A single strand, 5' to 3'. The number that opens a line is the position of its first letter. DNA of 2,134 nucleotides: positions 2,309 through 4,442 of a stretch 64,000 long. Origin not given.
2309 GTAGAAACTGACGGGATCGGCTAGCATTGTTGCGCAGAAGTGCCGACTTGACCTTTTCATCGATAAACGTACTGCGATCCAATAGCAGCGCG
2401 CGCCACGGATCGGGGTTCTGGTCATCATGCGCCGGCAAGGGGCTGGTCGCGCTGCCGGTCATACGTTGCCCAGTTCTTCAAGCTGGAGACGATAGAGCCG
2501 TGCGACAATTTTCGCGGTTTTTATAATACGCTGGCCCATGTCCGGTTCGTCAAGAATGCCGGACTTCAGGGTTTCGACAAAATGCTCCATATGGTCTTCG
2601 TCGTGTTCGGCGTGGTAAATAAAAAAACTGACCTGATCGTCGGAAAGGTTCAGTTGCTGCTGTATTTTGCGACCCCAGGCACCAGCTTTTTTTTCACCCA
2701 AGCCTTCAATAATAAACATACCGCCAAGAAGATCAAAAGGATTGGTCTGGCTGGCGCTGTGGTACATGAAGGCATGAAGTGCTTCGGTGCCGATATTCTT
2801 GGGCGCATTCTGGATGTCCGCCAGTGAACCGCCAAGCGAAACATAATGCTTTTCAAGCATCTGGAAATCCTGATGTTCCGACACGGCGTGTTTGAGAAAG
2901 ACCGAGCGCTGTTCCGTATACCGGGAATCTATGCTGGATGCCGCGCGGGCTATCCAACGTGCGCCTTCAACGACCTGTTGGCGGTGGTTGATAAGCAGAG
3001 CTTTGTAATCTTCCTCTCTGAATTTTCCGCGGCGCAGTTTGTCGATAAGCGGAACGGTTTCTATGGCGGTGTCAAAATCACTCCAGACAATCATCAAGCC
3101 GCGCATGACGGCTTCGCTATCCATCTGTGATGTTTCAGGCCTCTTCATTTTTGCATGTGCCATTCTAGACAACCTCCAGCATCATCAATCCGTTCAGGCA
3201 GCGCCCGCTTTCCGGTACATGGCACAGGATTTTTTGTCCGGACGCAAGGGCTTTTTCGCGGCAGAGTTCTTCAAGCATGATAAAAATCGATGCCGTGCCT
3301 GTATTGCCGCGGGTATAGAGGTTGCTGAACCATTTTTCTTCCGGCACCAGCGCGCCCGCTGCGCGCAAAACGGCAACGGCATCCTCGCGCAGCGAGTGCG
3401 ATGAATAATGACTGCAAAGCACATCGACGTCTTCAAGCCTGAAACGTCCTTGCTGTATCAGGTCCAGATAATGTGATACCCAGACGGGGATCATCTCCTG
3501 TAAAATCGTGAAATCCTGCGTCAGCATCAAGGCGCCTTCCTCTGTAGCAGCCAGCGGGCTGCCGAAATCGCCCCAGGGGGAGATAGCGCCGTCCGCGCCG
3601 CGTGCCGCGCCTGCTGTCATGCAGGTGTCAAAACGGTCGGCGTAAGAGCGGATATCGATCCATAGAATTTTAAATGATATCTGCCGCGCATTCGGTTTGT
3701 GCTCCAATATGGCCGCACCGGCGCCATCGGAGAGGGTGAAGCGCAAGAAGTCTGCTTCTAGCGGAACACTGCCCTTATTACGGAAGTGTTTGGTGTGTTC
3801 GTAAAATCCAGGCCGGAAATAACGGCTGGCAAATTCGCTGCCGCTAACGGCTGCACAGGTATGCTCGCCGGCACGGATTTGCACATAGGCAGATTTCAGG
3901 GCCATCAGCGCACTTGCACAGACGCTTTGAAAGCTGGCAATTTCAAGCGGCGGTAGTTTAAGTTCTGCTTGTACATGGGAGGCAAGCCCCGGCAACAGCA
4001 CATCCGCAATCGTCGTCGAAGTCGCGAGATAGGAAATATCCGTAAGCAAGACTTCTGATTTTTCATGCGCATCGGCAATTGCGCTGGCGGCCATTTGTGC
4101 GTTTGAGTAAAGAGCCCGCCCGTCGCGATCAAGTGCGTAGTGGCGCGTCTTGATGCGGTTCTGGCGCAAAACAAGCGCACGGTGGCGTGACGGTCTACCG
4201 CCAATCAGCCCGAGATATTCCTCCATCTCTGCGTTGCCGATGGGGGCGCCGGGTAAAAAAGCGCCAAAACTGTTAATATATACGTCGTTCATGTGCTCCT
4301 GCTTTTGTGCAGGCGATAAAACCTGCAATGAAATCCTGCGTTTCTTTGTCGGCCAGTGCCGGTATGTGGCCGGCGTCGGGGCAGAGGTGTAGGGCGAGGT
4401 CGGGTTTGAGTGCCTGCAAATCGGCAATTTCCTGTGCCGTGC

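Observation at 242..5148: Compact, translationally coupled five-gene operon (hydrolase / KAS III / HDO-like diiron / unknown / P450): a candidate unassigned small-molecule pathway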

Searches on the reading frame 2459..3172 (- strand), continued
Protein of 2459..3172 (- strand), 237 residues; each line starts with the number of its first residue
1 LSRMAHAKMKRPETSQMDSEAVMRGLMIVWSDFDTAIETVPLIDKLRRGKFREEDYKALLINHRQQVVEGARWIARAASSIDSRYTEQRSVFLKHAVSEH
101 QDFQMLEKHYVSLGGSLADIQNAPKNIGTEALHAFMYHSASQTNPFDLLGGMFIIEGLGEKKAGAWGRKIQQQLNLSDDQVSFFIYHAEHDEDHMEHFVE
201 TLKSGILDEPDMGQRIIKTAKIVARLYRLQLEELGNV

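Call 70: search_solved_structures(query=A4, max_evalue=10, show_alignments=5)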
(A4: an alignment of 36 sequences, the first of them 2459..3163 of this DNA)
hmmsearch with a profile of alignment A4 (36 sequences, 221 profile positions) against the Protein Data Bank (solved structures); distinct sequences matched with E-value up to 10: 4.
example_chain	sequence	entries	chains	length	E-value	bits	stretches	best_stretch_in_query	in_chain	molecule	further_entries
3dde_A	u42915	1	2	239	3.3e-13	52.9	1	12-201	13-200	TENA/THI-4 protein, Domain of Unknown Function with a Heme Oxygenase-like Fold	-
5xev_A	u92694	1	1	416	0.26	14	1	110-153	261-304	Xaa-Pro dipeptidase,Peptidase-related protein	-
2xd0_A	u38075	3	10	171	0.86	12.3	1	56-106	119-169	TOXN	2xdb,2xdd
4uos_A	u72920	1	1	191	1.6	11.4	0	145-218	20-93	DESIGNED HELICAL BUNDLE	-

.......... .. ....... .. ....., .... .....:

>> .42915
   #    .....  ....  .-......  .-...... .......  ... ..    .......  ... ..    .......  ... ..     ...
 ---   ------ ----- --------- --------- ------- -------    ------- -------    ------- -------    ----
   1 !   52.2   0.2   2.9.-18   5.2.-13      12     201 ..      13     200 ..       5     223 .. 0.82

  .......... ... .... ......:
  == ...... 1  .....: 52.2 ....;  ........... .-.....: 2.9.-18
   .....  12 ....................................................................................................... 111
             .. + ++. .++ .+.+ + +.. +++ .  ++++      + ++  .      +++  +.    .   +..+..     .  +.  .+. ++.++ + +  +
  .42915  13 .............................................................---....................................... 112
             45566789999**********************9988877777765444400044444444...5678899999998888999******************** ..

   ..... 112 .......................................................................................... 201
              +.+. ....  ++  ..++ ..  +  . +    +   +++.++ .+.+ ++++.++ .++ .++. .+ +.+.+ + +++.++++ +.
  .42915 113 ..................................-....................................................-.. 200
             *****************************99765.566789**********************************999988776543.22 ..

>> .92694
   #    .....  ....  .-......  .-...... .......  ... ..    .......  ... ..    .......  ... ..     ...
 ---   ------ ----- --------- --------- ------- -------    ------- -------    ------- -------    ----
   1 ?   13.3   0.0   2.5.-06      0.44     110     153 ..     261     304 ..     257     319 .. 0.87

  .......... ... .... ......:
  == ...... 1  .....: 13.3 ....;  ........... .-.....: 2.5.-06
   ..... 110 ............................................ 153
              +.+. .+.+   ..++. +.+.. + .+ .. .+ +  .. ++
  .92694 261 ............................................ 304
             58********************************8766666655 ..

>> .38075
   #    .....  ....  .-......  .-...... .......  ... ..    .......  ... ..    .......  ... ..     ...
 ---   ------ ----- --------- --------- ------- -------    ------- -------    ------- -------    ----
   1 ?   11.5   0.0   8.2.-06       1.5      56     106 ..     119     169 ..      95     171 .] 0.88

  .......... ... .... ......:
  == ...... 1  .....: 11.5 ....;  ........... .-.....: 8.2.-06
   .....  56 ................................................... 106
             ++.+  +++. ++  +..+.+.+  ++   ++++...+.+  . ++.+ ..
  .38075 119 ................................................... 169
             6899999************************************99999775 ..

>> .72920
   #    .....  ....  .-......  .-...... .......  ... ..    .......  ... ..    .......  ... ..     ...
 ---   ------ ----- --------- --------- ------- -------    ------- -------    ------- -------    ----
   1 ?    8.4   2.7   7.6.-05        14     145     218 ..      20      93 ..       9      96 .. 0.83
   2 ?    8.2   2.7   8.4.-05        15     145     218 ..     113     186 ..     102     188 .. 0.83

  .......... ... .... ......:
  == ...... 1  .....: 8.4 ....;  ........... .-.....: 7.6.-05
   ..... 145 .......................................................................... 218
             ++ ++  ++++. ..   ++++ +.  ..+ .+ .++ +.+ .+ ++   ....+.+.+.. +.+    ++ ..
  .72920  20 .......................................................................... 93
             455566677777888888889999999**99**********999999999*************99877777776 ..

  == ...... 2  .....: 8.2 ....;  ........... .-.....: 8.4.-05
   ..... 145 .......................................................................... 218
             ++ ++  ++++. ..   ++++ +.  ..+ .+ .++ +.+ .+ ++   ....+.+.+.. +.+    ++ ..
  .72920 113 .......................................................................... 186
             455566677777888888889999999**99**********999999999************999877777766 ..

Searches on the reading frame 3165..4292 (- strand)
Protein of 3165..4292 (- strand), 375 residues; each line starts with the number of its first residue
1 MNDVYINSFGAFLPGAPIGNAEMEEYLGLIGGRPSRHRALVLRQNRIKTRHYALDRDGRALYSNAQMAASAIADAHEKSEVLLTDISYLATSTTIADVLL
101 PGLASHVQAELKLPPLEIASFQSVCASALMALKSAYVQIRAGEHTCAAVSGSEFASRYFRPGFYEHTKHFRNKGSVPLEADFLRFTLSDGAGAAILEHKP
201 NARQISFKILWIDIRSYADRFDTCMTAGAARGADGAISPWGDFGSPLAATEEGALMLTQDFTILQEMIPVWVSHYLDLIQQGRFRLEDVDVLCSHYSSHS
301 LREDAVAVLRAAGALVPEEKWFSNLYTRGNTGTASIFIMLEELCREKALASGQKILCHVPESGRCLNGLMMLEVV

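Call 3: search_protein_families(library=pfam, proteins=[window:3165-4292:-], max_evalue=0.01)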
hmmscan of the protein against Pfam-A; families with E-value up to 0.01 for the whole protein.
window:3165-4292:- (375 aa): 4 families
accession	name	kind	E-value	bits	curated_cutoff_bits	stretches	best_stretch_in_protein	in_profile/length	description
PF08541.16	ACP_syn_III_C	-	1e-08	35.6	26.6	1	282-357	4-74/90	3-Oxoacyl-[acyl-carrier-protein (ACP)] synthase III C terminal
PF08545.16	ACP_syn_III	-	1e-05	25.8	24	0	122-159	4-41/80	3-Oxoacyl-[acyl-carrier-protein (ACP)] synthase III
PF00109.32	ketoacyl-synt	-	0.0003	20.9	20.8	1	120-200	169-250/252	Beta-ketoacyl synthase, N-terminal domain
PF00108.29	Thiolase_N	-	0.0054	16.6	26.4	0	64-156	23-116/260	Thiolase, N-terminal domain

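Call 4: search_protein_families(library=ncbifam, proteins=[window:3165-4292:-], max_evalue=0.01)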
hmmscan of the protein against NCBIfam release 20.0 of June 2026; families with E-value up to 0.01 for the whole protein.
window:3165-4292:- (375 aa): 14 families
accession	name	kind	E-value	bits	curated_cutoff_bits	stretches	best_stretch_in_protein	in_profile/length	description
NF005293.2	PRK06816.1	subfamily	3.3e-109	365.4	450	1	4-375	1-378/378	StlD/DarB family beta-ketosynthase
NF053539.1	resorcinol_DarB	exception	6e-94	315.2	550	1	2-375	1-377/377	dialkylresorcinol biosynthesis protein DarB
NF006829.0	PRK09352.1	subfamily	1.2e-19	70.4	249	2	6-158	7-147/322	beta-ketoacyl-ACP synthase 3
TIGR00747.1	fabH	subfamily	8e-15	54.7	292.1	1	5-357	4-306/322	beta-ketoacyl-ACP synthase III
NF005541.0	PRK07204.1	equivalog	2.8e-14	53.2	402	2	3-156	4-146/329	beta-ketoacyl-ACP synthase III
NF006720.0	PRK09258.1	equivalog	2.1e-13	50.3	285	1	3-371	5-334/338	3-oxoacyl-ACP synthase III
NF004623.0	PRK05963.1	equivalog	3e-10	39.9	437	1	5-146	7-136/328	beta-ketoacyl-ACP synthase III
TIGR01930.1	AcCoA-C-Actrans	subfamily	1.5e-06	27.5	240.55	1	63-158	20-116/385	acetyl-CoA C-acyltransferase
TIGR03150.1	fabF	equivalog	2.4e-05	23.2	493.75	1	120-230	156-272/407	beta-ketoacyl-ACP synthase II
NF004720.0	PRK06064.1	subfamily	0.00012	21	420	1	65-153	23-113/389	thiolase domain-containing protein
NF004715.0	PRK06059.1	equivalog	0.00018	20.6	424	1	66-186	25-137/399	lipid-transfer protein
NF005703.0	PRK07515.1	equivalog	0.00034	19.6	304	1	55-159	87-190/373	beta-ketoacyl-ACP synthase III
NF005589.0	PRK07314.1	subfamily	0.0017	17.2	387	1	103-223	143-267/413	beta-ketoacyl-ACP synthase II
NF004936.0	PRK06289.1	equivalog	0.0098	14.7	375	0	81-154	48-119/405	acetyl-CoA acetyltransferase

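Call 26: search_solved_structures(query=window:3165-4292:-, max_evalue=0.001, show_alignments=2)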
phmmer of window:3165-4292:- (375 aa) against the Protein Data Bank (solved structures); distinct sequences matched with E-value up to 0.001: 10.
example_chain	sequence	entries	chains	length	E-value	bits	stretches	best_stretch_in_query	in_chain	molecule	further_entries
5gk0_A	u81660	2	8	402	2.4e-73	250.3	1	2-375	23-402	Ketosynthase StlD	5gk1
5gk2_A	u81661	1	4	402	5.8e-72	245.8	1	2-375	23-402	Ketosynthase StlD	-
5by7_A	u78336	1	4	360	1.3e-07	34.1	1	8-366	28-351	3-oxoacyl-ACP synthase III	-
4dfe_A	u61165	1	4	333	5.7e-06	28.7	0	10-158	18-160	3-oxoacyl-[acyl-carrier-protein] synthase 3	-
2ebd_A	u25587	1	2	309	1.2e-05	27.7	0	311-360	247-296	3-oxoacyl-[acyl-carrier-protein] synthase 3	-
4wzu_A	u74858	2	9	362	2e-05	26.9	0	68-159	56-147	3-oxoacyl-[acyl-carrier-protein] synthase 3 protein 2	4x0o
4x9k_A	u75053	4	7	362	0.00031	23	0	68-159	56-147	3-oxoacyl-[acyl-carrier-protein] synthase 3 protein 2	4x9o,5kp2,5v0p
4ryb_A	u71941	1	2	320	0.00046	22.4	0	42-158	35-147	3-oxoacyl-[acyl-carrier-protein] synthase 3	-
1zow_A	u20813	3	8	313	0.00055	22.2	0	4-155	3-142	3-oxoacyl-[acyl-carrier-protein] synthase III | 3-oxoacyl-[acyl-carrier-protein] synthase 3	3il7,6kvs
8vd9_A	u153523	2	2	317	0.00074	21.7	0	64-153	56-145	Beta-ketoacyl-[acyl-carrier-protein] synthase III 1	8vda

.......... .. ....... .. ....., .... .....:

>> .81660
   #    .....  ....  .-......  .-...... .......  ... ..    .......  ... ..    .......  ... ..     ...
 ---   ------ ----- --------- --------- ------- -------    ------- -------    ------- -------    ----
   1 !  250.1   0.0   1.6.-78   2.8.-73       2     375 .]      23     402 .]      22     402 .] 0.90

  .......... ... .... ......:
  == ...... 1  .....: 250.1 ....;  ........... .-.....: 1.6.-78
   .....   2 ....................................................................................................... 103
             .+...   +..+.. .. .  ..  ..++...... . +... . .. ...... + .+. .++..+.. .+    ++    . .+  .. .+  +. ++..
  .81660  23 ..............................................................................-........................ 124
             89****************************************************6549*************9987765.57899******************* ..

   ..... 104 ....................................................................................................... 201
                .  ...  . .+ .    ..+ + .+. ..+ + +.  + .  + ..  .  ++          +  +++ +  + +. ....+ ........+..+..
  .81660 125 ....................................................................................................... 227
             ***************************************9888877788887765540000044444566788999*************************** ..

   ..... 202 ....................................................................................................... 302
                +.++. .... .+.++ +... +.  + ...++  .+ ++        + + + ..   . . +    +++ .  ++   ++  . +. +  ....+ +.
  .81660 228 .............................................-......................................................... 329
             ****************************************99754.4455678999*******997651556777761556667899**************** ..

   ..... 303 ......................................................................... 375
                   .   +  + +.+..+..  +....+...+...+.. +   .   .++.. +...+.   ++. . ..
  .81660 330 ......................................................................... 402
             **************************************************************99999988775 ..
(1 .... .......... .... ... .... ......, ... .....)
